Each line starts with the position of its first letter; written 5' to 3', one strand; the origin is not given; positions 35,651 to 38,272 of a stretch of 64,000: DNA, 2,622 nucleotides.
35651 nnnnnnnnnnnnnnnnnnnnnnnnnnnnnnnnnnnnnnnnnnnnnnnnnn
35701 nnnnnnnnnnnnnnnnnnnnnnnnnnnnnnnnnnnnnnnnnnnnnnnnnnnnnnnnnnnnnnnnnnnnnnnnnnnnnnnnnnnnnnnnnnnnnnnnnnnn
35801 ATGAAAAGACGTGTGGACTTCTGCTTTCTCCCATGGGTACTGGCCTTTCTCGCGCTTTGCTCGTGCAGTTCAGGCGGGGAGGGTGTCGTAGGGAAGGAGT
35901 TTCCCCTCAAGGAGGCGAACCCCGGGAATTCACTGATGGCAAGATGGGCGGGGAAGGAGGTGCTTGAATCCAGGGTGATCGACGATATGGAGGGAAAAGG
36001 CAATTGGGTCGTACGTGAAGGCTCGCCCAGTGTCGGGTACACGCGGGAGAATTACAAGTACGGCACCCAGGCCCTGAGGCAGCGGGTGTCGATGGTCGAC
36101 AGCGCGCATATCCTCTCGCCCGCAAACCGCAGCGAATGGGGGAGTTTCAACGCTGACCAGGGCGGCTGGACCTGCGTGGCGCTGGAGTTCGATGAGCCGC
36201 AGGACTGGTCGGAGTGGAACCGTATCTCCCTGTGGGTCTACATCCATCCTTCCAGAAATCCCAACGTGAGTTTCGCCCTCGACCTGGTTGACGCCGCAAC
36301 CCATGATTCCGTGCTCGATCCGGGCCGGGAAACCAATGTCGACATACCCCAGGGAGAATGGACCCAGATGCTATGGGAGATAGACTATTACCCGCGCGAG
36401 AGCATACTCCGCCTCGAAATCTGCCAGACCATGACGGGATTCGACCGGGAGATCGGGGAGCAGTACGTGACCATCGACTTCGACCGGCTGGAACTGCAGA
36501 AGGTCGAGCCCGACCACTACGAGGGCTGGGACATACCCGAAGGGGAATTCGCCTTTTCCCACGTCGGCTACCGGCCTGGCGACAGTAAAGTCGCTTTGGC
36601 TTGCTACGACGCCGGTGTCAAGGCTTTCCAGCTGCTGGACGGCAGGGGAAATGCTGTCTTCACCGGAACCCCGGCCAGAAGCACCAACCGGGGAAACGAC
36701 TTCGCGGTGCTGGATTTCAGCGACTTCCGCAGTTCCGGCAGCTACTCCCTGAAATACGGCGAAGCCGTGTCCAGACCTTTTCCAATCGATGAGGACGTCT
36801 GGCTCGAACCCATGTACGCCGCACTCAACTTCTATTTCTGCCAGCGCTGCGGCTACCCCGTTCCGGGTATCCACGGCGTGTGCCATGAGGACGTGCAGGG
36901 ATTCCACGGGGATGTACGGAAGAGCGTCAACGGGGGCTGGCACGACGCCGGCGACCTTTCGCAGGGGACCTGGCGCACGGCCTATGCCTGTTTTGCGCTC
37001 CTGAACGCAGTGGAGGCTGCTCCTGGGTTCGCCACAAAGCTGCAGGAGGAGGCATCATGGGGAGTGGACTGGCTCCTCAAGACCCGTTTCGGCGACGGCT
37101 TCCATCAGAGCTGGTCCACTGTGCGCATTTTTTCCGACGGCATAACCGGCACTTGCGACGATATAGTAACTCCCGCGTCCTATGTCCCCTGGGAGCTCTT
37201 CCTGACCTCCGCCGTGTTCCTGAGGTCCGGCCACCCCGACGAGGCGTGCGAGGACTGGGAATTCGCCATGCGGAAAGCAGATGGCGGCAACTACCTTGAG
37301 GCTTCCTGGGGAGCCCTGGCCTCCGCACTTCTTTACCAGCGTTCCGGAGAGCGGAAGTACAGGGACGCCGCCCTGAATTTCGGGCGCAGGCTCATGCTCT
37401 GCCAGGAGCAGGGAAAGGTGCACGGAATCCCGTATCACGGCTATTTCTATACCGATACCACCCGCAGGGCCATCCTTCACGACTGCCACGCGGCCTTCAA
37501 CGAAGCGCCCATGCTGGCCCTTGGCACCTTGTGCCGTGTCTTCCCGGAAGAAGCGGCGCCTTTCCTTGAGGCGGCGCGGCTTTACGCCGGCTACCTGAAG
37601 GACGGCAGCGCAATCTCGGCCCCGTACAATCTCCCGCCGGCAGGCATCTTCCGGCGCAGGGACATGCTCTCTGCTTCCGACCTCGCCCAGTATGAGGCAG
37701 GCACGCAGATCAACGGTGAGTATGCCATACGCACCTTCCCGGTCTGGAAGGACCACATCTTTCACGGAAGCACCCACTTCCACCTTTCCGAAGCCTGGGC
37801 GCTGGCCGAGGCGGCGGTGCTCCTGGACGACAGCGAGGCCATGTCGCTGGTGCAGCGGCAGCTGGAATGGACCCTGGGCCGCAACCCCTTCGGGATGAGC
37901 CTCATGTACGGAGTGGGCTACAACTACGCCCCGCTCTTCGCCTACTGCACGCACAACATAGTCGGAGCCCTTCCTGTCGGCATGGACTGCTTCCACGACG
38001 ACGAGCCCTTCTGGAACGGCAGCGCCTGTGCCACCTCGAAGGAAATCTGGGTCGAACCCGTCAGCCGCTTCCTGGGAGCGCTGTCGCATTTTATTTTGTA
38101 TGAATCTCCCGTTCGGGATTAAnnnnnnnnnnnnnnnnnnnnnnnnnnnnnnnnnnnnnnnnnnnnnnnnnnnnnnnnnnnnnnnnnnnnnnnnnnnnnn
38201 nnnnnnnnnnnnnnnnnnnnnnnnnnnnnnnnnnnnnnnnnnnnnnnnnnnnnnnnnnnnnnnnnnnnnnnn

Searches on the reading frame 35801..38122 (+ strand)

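Call 9: search_protein_families(library=pfam, proteins=[window:35801-38122:+], max_evalue=0.0001)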
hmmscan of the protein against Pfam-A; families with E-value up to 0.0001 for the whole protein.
window:35801-38122:+ (773 aa): 2 families
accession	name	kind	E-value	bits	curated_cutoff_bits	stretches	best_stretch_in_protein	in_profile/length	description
PF00759.25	Glyco_hydro_9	-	1.2e-19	71.4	27.7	1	338-430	5-109/444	Glycosyl hydrolase family 9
PF02927.20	CelD_N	-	4.7e-10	40.5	24.6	1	254-322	10-84/86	Cellulase N-terminal ig-like domain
